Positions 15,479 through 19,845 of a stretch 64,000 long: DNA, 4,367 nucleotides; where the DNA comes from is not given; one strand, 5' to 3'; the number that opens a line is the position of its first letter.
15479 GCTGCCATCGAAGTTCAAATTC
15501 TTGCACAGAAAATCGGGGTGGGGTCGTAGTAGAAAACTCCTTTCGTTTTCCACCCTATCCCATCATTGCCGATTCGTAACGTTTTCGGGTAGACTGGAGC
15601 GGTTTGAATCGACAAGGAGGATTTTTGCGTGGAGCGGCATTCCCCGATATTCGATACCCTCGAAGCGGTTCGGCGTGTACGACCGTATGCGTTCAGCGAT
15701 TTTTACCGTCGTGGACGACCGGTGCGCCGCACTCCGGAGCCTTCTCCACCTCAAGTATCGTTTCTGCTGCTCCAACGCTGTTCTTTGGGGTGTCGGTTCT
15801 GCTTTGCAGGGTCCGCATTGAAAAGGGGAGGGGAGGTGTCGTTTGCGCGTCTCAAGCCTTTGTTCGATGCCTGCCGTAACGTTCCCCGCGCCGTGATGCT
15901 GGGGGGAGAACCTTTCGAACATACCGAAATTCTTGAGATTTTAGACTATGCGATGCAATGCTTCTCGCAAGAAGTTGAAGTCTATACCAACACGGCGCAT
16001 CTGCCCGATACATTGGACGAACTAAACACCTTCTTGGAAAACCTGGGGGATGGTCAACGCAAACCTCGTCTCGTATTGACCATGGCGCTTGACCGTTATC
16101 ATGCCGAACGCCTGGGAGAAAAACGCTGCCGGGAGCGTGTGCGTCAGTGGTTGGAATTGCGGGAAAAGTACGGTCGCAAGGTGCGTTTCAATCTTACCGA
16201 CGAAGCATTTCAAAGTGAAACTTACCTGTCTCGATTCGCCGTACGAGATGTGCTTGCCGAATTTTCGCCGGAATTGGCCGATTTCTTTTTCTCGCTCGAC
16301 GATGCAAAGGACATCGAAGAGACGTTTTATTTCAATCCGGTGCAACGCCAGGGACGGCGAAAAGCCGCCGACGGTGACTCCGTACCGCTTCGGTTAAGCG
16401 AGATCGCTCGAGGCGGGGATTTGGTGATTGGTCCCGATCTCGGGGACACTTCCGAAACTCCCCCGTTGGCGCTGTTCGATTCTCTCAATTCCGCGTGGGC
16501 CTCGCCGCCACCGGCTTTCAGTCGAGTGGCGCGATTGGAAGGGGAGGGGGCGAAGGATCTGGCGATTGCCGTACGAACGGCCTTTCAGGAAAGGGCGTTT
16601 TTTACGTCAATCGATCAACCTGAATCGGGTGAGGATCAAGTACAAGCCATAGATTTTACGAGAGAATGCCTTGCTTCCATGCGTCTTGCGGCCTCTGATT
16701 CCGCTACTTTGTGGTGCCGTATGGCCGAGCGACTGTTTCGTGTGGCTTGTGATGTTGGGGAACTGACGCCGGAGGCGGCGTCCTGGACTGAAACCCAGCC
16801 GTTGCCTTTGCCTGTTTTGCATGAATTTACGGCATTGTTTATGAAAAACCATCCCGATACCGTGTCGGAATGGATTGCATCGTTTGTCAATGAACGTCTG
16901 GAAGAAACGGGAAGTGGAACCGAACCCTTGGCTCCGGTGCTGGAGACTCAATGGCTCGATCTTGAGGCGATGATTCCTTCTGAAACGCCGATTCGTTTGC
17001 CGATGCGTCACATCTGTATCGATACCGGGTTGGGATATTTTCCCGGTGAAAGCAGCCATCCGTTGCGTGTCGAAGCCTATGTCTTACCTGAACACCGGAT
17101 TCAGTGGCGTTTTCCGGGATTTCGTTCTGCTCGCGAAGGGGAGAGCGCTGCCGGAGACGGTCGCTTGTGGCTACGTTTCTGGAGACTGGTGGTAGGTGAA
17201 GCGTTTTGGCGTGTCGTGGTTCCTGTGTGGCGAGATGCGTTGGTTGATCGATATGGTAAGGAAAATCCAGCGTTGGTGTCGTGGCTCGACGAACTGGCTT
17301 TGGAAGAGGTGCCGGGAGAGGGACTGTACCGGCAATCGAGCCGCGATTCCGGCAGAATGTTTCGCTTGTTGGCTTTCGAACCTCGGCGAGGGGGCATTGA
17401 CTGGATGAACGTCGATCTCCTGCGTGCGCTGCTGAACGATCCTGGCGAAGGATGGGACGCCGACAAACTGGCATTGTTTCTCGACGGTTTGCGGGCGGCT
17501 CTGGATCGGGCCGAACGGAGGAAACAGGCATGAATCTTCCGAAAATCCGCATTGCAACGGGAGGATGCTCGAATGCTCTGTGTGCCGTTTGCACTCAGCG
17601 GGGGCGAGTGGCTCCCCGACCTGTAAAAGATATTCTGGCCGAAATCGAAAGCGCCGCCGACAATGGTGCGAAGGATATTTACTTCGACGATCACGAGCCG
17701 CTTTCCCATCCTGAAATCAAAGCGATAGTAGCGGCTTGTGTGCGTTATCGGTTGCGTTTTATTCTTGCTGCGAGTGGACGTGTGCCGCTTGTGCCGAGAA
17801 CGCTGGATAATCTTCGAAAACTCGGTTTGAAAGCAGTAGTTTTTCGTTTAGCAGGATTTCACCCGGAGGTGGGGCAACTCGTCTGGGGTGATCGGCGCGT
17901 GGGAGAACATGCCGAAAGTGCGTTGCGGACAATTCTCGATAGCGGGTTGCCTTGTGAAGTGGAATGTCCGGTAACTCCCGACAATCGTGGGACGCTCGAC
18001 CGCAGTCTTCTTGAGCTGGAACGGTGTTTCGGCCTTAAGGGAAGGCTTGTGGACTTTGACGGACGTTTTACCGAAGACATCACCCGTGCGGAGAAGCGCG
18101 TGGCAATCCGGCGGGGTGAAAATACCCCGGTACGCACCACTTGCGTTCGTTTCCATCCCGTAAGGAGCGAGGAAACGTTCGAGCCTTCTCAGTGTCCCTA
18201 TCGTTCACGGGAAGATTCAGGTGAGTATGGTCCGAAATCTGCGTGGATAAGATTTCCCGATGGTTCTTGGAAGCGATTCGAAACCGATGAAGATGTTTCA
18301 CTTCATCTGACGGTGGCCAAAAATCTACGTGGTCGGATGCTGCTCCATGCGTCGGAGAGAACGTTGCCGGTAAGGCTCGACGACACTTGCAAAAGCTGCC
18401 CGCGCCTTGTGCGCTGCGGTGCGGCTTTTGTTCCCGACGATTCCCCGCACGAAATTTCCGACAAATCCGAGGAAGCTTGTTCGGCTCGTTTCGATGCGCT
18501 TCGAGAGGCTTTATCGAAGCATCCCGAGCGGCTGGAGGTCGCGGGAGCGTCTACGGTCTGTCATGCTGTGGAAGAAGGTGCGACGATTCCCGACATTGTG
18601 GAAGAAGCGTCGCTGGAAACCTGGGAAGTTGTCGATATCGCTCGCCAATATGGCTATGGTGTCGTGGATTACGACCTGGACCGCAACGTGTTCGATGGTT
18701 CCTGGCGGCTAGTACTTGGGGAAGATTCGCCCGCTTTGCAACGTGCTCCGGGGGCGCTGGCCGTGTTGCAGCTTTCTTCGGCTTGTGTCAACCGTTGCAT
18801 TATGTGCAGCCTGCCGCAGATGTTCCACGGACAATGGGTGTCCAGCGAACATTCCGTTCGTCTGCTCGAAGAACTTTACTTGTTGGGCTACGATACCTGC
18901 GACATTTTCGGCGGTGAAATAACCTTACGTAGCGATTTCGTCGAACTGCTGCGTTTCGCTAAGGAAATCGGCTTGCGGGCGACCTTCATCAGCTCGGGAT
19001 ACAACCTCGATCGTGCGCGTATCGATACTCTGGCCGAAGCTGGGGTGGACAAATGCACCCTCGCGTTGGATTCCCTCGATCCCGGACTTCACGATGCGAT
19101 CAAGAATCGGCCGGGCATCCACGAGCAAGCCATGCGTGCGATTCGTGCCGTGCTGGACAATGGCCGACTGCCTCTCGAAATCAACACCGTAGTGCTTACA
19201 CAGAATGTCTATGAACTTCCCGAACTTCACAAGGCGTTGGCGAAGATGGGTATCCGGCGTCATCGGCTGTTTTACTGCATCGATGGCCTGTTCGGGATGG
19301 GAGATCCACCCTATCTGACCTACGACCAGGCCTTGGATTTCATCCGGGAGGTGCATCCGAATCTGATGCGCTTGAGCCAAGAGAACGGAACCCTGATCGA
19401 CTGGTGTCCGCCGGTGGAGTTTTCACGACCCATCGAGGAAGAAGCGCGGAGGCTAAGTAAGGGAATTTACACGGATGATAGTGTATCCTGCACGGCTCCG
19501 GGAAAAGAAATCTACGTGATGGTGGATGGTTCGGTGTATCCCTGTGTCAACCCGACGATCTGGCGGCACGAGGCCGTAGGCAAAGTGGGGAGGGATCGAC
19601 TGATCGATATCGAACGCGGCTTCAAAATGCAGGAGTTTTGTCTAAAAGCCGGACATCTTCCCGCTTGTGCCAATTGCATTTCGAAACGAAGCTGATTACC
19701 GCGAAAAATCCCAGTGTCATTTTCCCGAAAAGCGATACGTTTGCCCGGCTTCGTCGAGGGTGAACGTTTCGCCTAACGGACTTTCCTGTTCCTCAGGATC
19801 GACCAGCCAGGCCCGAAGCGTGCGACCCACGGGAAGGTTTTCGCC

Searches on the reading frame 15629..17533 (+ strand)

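Call 65: search_protein_families(library=pfam, proteins=[window:15629-17533:+], max_evalue=0.00001)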
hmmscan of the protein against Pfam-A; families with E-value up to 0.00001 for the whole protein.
window:15629-17533:+ (634 aa): 1 family
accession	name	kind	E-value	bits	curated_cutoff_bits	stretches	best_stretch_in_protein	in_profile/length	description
PF04055.27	Radical_SAM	-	3.4e-07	31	29.5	1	49-132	5-97/166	Radical SAM superfamily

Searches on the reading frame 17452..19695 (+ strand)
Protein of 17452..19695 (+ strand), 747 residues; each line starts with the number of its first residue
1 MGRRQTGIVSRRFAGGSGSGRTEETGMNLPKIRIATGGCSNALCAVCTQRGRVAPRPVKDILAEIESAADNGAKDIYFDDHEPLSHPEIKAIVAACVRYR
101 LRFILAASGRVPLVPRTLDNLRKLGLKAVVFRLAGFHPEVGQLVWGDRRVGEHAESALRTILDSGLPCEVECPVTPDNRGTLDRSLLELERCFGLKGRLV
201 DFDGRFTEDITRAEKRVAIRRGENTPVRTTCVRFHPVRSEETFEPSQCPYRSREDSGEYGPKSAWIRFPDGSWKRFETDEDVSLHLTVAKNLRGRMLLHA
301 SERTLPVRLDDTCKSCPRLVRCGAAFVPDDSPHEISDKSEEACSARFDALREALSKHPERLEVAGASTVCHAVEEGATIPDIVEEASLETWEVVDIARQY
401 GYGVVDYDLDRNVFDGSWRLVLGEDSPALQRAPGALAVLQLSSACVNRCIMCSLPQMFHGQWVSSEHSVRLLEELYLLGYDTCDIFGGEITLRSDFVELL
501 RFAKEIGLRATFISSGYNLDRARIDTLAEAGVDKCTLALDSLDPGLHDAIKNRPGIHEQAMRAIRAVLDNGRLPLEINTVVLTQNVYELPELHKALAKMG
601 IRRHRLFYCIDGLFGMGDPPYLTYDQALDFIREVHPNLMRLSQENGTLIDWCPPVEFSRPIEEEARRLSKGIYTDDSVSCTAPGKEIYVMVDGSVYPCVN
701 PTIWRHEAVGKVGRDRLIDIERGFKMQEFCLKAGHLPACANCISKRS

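Call 65: search_protein_families(library=pfam, proteins=[window:17452-19695:+], max_evalue=0.00001)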
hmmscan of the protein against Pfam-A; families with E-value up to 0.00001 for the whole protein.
window:17452-19695:+ (747 aa): 2 families
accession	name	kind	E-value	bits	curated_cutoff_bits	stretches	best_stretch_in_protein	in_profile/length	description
PF04055.27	Radical_SAM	-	4.6e-33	115.2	29.5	2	441-591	3-161/166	Radical SAM superfamily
PF13186.11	SPASM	-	2.6e-06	28.1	21.5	1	680-742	1-66/67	Iron-sulfur cluster-binding domain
